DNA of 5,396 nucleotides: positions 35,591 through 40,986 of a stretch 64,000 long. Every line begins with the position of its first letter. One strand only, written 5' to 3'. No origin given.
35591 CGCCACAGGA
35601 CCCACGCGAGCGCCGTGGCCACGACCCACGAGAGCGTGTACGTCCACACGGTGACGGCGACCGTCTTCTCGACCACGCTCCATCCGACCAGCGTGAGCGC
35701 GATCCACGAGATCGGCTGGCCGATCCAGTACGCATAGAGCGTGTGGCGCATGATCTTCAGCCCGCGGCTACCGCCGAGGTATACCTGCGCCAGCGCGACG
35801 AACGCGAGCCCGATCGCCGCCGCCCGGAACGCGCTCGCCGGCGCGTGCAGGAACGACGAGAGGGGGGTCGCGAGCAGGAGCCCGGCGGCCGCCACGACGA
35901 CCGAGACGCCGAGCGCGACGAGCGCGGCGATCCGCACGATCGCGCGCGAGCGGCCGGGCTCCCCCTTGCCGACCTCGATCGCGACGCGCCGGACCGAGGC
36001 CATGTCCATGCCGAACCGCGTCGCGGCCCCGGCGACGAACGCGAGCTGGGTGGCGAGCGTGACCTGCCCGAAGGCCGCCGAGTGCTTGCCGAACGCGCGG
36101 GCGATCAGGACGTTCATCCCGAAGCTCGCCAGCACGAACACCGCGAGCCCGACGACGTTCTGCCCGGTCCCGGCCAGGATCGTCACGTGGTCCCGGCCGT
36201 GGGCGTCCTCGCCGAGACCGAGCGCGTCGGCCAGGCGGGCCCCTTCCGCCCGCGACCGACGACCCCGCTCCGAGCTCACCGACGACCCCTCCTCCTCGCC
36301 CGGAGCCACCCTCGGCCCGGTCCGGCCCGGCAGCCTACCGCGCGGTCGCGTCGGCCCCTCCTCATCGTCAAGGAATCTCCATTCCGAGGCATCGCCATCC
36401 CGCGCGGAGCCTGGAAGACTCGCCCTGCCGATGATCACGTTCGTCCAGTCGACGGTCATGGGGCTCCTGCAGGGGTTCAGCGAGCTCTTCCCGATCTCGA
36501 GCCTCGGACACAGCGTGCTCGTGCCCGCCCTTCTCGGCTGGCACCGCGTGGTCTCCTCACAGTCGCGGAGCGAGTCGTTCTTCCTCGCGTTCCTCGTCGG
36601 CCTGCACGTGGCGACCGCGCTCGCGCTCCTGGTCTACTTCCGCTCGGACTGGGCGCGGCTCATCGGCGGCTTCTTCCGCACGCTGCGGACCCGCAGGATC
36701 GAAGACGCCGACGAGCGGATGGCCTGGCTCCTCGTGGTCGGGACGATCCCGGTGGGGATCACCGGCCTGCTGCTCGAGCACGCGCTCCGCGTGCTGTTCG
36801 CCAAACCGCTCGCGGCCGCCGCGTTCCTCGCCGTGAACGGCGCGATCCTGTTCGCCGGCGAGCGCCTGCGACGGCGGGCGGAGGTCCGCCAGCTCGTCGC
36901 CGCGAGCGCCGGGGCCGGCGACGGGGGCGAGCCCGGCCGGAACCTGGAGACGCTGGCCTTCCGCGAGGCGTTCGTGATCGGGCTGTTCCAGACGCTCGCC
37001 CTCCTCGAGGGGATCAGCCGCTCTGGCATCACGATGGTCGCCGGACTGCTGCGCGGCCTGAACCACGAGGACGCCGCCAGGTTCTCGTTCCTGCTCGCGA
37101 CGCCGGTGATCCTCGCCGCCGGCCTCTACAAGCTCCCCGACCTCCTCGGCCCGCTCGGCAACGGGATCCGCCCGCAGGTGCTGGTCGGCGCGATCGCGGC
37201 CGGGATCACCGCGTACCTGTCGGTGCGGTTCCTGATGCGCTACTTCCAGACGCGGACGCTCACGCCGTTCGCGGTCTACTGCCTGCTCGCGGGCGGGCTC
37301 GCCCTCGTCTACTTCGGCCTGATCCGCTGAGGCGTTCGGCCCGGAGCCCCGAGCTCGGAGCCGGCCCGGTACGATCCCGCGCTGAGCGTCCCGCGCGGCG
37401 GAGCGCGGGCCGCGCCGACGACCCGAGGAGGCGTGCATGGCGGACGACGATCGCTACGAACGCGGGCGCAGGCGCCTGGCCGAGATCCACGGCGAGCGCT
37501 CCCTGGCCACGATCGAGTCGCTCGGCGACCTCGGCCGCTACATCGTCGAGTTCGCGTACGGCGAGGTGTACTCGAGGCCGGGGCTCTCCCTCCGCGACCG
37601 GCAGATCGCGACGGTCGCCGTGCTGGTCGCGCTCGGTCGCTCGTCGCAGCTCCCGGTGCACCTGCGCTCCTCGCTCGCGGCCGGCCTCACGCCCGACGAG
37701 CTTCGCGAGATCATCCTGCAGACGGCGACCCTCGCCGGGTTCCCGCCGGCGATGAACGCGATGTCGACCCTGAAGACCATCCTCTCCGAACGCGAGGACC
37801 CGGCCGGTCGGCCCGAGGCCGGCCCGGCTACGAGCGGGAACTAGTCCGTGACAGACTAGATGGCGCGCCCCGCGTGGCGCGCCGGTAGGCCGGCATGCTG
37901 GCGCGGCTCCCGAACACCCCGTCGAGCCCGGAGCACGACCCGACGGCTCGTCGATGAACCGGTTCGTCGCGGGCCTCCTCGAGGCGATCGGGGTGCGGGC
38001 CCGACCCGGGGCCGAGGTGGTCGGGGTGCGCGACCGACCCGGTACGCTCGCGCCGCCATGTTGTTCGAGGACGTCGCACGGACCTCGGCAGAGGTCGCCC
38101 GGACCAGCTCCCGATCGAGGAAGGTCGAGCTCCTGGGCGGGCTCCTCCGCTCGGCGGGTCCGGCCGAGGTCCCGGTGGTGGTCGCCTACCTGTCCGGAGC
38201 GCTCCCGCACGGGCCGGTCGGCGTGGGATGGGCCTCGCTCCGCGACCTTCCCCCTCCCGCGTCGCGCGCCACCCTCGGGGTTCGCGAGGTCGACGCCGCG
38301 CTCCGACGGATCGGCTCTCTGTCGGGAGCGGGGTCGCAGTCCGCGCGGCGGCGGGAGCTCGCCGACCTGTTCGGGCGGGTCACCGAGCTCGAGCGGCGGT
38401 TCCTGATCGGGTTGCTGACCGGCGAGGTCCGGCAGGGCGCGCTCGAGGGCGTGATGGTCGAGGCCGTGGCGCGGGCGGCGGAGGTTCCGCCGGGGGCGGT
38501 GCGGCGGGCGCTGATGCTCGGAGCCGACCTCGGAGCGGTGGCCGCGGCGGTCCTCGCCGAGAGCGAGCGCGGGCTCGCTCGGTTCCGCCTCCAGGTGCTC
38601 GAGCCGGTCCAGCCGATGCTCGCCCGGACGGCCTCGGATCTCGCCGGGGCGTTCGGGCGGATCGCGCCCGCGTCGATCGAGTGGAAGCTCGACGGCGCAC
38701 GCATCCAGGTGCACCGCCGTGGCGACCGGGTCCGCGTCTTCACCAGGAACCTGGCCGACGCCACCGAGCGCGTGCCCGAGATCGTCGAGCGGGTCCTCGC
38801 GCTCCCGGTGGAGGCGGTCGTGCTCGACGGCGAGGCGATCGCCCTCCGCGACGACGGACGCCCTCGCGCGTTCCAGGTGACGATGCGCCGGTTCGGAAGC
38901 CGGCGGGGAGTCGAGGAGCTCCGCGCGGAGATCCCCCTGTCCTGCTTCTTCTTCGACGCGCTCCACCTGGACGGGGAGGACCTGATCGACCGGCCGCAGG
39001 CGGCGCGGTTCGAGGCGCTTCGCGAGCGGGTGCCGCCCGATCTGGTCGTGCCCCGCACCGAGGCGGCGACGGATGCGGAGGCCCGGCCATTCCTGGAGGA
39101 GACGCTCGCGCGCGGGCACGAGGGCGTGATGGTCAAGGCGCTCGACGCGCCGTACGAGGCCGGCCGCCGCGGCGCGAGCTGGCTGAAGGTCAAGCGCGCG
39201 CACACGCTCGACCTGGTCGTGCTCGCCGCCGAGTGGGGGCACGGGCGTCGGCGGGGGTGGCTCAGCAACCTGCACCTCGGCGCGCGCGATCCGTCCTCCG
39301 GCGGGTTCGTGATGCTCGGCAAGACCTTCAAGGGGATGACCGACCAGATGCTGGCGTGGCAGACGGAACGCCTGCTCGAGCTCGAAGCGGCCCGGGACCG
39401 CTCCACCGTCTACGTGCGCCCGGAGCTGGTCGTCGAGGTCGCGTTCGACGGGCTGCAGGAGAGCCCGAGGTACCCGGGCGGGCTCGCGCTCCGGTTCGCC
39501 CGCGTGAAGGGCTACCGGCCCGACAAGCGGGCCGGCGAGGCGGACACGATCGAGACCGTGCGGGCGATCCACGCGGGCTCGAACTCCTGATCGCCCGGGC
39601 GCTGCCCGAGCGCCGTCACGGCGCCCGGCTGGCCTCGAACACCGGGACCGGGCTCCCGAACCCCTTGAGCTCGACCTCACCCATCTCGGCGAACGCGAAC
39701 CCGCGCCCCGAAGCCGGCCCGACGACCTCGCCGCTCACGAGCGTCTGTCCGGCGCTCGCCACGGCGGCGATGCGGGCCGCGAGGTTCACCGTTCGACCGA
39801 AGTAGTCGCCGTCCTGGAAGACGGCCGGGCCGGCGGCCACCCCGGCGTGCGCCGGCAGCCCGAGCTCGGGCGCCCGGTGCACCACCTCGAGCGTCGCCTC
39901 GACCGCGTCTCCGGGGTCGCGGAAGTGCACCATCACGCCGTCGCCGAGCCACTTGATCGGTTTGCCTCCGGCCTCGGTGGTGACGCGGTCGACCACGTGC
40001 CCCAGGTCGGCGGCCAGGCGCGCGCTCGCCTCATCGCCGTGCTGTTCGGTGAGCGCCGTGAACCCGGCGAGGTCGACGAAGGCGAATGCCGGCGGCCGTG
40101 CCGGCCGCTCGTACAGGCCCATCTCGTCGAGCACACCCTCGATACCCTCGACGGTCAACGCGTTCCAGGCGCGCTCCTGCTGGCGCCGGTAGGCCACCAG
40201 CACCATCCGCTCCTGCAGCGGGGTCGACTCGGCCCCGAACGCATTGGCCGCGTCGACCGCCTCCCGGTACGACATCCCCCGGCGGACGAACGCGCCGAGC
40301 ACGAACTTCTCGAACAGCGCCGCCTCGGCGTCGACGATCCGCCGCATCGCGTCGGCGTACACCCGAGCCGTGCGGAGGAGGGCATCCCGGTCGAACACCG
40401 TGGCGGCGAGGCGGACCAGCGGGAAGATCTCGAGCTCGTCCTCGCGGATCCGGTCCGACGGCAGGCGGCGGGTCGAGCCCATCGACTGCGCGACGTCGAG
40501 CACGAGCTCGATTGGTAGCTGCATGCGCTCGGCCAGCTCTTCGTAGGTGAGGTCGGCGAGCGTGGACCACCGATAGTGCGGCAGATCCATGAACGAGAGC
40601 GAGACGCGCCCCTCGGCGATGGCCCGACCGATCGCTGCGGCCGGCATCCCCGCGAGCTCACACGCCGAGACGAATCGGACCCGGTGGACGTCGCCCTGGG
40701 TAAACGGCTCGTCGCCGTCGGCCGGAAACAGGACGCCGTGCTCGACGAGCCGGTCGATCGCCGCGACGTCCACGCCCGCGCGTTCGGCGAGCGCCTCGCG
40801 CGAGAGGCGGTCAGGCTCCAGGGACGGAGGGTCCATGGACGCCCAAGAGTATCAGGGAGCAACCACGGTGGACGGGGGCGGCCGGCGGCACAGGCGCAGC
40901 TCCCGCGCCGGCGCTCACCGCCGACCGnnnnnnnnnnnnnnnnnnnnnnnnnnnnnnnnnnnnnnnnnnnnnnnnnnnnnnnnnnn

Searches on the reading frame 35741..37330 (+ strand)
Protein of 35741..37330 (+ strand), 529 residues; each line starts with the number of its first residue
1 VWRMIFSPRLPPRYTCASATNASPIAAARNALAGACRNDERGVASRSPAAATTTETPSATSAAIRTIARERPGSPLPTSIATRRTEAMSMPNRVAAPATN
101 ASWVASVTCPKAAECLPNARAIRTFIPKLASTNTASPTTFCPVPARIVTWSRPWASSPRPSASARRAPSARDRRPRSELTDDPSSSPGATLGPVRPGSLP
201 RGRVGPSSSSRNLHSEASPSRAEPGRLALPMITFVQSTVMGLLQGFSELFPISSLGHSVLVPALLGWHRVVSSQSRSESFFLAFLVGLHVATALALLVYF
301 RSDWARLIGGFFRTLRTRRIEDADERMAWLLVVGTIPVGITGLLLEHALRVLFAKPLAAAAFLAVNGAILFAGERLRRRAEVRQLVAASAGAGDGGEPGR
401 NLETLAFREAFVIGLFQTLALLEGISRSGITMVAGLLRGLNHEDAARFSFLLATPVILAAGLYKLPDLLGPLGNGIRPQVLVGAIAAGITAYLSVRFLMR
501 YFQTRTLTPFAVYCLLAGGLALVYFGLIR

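Call 10: search_protein_families(library=pfam, proteins=[window:35741-37330:+])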
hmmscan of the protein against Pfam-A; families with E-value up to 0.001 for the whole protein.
window:35741-37330:+ (529 aa): 1 family
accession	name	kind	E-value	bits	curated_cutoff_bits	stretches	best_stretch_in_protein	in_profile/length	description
PF02673.24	BacA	-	2.8e-71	240.7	33.4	1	238-519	2-256/257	Bacitracin resistance protein BacA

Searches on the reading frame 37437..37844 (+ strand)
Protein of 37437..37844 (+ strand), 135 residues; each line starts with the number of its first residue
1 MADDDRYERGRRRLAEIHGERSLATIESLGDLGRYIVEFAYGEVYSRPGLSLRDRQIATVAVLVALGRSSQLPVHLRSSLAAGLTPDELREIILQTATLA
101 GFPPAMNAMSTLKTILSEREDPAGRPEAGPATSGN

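Call 10: search_protein_families(library=pfam, proteins=[window:37437-37844:+])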
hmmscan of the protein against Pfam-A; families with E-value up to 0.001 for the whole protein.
window:37437-37844:+ (135 aa): 1 family
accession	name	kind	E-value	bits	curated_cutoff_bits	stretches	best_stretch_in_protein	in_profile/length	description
PF02627.25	CMD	-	6.9e-19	68.1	23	1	31-111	2-81/84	Carboxymuconolactone decarboxylase family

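Call 74: find_encoding_contigs(protein=window:37437-37844:+, flank=3000, max_places=6)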
Protein window:37437-37844:+ (135 aa): 4 contigs read that carry it; 3 places shown.
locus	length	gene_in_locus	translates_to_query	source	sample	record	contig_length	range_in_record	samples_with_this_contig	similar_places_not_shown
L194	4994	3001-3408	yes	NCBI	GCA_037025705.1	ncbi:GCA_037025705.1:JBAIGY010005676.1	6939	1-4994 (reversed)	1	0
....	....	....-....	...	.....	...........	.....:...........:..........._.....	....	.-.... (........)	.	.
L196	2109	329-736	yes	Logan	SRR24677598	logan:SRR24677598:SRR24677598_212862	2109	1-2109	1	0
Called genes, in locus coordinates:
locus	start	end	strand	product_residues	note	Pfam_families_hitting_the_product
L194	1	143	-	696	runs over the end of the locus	?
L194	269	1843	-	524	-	PF01554:MatE (faint)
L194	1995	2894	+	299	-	PF02673:BacA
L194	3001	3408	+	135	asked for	PF02627:CMD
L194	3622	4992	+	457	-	?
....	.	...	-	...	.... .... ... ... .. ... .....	?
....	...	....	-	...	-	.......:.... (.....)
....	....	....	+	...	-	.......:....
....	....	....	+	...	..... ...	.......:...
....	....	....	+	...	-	?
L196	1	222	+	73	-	?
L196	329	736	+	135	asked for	PF02627:CMD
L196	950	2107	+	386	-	?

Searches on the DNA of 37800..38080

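Call 69: search_rna_families(source=window, start=37800, end=38080, threshold=evalue, max_evalue=1)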
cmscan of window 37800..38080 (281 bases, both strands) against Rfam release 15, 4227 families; matches with E-value up to 1: 0.
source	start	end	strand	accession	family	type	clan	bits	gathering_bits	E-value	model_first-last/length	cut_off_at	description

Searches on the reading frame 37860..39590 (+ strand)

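Call 10: search_protein_families(library=pfam, proteins=[window:37860-39590:+])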
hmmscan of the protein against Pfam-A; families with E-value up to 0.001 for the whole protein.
window:37860-39590:+ (576 aa): 4 families
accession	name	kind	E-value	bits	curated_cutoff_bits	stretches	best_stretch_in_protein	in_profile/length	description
PF01068.26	DNA_ligase_A_M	-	4.8e-46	157.5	26.2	1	252-445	1-204/204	ATP dependent DNA ligase domain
PF04679.21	DNA_ligase_A_C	-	1.4e-15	57.9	27.5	1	464-556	1-94/94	ATP dependent DNA ligase C terminal region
PF04675.19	DNA_ligase_A_N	-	6.3e-12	46.5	24.6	1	134-204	104-174/174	DNA ligase N terminus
PF09414.15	RNA_ligase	-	0.00052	20.6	27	1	273-445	5-171/171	RNA ligase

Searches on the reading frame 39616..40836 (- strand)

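Call 10: search_protein_families(library=pfam, proteins=[window:39616-40836:-])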
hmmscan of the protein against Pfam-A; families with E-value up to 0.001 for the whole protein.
window:39616-40836:- (406 aa): 1 family
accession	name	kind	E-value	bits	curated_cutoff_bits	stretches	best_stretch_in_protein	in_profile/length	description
PF00211.25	Guanylate_cyc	-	1.2e-11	45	21.9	1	251-393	11-173/183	Adenylate and Guanylate cyclase catalytic domain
